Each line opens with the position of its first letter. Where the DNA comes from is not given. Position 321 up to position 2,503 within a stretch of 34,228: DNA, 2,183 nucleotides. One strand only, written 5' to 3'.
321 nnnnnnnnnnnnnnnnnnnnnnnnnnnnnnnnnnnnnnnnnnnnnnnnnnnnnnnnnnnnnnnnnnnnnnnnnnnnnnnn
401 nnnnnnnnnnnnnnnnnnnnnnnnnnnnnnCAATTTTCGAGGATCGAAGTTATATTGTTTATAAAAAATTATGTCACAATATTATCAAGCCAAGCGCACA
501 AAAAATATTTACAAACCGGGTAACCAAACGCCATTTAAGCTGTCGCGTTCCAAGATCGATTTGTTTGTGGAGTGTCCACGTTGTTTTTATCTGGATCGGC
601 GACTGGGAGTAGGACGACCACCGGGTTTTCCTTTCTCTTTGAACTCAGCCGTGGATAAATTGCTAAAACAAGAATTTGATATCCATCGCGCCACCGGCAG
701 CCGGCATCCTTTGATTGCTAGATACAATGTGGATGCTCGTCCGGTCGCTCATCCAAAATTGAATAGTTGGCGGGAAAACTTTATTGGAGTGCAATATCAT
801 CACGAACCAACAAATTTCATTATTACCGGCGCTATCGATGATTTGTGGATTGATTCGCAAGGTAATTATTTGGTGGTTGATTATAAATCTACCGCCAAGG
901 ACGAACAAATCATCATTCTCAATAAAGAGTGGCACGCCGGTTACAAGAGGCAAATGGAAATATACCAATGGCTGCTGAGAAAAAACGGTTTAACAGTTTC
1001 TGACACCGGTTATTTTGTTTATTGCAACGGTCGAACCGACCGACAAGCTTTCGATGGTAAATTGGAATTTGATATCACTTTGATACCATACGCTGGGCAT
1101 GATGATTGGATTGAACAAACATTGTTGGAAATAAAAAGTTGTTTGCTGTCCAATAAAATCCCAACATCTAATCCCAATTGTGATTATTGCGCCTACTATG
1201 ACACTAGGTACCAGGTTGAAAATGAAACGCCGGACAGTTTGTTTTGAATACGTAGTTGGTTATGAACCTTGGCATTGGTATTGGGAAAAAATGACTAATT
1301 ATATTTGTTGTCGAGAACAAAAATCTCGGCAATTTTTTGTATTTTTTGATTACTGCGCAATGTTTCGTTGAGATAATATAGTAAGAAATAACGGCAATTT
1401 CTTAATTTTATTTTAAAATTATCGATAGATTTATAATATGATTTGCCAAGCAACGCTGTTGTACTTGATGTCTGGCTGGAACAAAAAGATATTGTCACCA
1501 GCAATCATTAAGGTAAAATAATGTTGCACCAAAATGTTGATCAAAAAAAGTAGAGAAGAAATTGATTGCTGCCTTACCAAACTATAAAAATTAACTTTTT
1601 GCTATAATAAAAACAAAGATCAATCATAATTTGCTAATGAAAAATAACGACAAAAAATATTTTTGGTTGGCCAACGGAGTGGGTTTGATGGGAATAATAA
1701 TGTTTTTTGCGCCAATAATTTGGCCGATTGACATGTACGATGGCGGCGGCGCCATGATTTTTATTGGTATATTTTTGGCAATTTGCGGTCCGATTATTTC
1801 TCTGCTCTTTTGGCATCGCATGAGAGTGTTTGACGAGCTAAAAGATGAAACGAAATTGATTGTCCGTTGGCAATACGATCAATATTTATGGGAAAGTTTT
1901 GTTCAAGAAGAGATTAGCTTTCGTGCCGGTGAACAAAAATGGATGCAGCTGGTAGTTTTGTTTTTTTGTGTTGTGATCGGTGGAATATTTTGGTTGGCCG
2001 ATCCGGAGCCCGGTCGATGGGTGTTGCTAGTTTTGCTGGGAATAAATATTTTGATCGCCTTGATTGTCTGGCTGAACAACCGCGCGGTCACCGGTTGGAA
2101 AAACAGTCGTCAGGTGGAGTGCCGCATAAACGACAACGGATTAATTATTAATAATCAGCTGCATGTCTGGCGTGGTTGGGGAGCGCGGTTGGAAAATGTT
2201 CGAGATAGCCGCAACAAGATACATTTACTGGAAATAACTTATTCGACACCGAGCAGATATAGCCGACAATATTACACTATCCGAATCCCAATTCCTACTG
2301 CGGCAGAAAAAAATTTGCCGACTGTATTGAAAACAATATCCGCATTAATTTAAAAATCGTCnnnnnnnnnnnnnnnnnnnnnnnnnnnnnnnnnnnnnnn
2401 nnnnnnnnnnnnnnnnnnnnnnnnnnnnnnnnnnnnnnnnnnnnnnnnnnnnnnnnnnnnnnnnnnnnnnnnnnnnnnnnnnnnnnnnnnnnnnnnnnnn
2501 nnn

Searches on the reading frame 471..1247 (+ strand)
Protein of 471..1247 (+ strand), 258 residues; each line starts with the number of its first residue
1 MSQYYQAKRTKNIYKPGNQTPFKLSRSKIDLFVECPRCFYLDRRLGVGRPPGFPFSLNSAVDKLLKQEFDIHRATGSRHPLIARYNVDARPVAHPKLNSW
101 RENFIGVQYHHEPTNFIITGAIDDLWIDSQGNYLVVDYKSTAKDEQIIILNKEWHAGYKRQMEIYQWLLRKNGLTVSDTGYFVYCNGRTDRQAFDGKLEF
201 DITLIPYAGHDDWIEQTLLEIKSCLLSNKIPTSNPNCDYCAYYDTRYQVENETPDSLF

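Call 10: search_protein_families(library=ncbifam, proteins=[window:471-1247:+], max_evalue=0.001)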
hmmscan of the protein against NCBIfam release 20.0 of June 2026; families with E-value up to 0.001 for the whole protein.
window:471-1247:+ (258 aa): 2 families
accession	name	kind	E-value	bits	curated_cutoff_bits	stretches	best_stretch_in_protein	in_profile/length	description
TIGR00372.1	cas4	equivalog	3.2e-07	30.3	65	1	119-243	69-175/180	CRISPR-associated protein Cas4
TIGR02784.1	addA_alphas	equivalog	0.00025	19.5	860.75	1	107-171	1056-1116/1138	double-strand break repair helicase AddA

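Call 73: search_protein_families(library=padloc, proteins=[window:471-1247:+], max_evalue=0.01)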
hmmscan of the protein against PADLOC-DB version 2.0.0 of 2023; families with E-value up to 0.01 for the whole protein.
window:471-1247:+ (258 aa): 7 families
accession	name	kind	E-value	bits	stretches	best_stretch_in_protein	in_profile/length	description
PDLC01250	Cas4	-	1.7e-09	36.2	1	96-243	50-164/168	"CAS-I,CAS-II,CAS-III,CAS-IV,CAS-V,CAS-VI; acquisition_associated"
PDLC01447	Cas4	-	5.9e-09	34.6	1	24-244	5-155/161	"CAS-I,CAS-II,CAS-III,CAS-IV,CAS-V,CAS-VI; acquisition_associated"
PDLC00943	Cas4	-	8.5e-08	30.3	1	119-243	69-175/180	CRISPR-associated protein Cas4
PDLC00944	Cas4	-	2.4e-07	29.1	1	116-244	62-174/177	Cas4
PDLC01611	Cas4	-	9.7e-05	20.7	1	126-244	57-154/158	"CAS-I,CAS-II,CAS-III,CAS-IV,CAS-V,CAS-VI; acquisition_associated"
PDLC02087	Cas4b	-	0.00049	18.3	1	114-187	70-136/189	-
PDLC01771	Cas4b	-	0.0015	16.8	1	157-245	80-157/162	-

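Call 93: search_protein_families(library=pfam, proteins=[window:471-1247:+], max_evalue=0.01)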
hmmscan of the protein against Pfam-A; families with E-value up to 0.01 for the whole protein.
window:471-1247:+ (258 aa): 2 families
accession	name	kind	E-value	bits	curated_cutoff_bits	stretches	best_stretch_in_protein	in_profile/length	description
PF12705.13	PDDEXK_1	-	6.8e-14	52.8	22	1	97-242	100-242/247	PD-(D/E)XK nuclease superfamily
PF01930.23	Cas_Cas4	-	0.00021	21.9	22.7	1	124-244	57-156/160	Domain of unknown function DUF83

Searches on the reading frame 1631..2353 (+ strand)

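Call 10: search_protein_families(library=ncbifam, proteins=[window:1631-2353:+], max_evalue=0.001)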
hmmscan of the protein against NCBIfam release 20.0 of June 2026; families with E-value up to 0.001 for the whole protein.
window:1631-2353:+ (240 aa): 0 families

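Call 73: search_protein_families(library=padloc, proteins=[window:1631-2353:+], max_evalue=0.01)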
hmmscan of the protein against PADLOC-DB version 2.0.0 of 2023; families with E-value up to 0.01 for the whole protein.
window:1631-2353:+ (240 aa): 0 families

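Call 93: search_protein_families(library=pfam, proteins=[window:1631-2353:+], max_evalue=0.01)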
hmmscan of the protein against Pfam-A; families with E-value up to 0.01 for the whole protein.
window:1631-2353:+ (240 aa): 1 family
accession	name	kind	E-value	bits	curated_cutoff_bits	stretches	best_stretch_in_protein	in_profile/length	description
PF07690.21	MFS_1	-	0.0082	15.5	33.4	0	95-148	261-314/347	Major Facilitator Superfamily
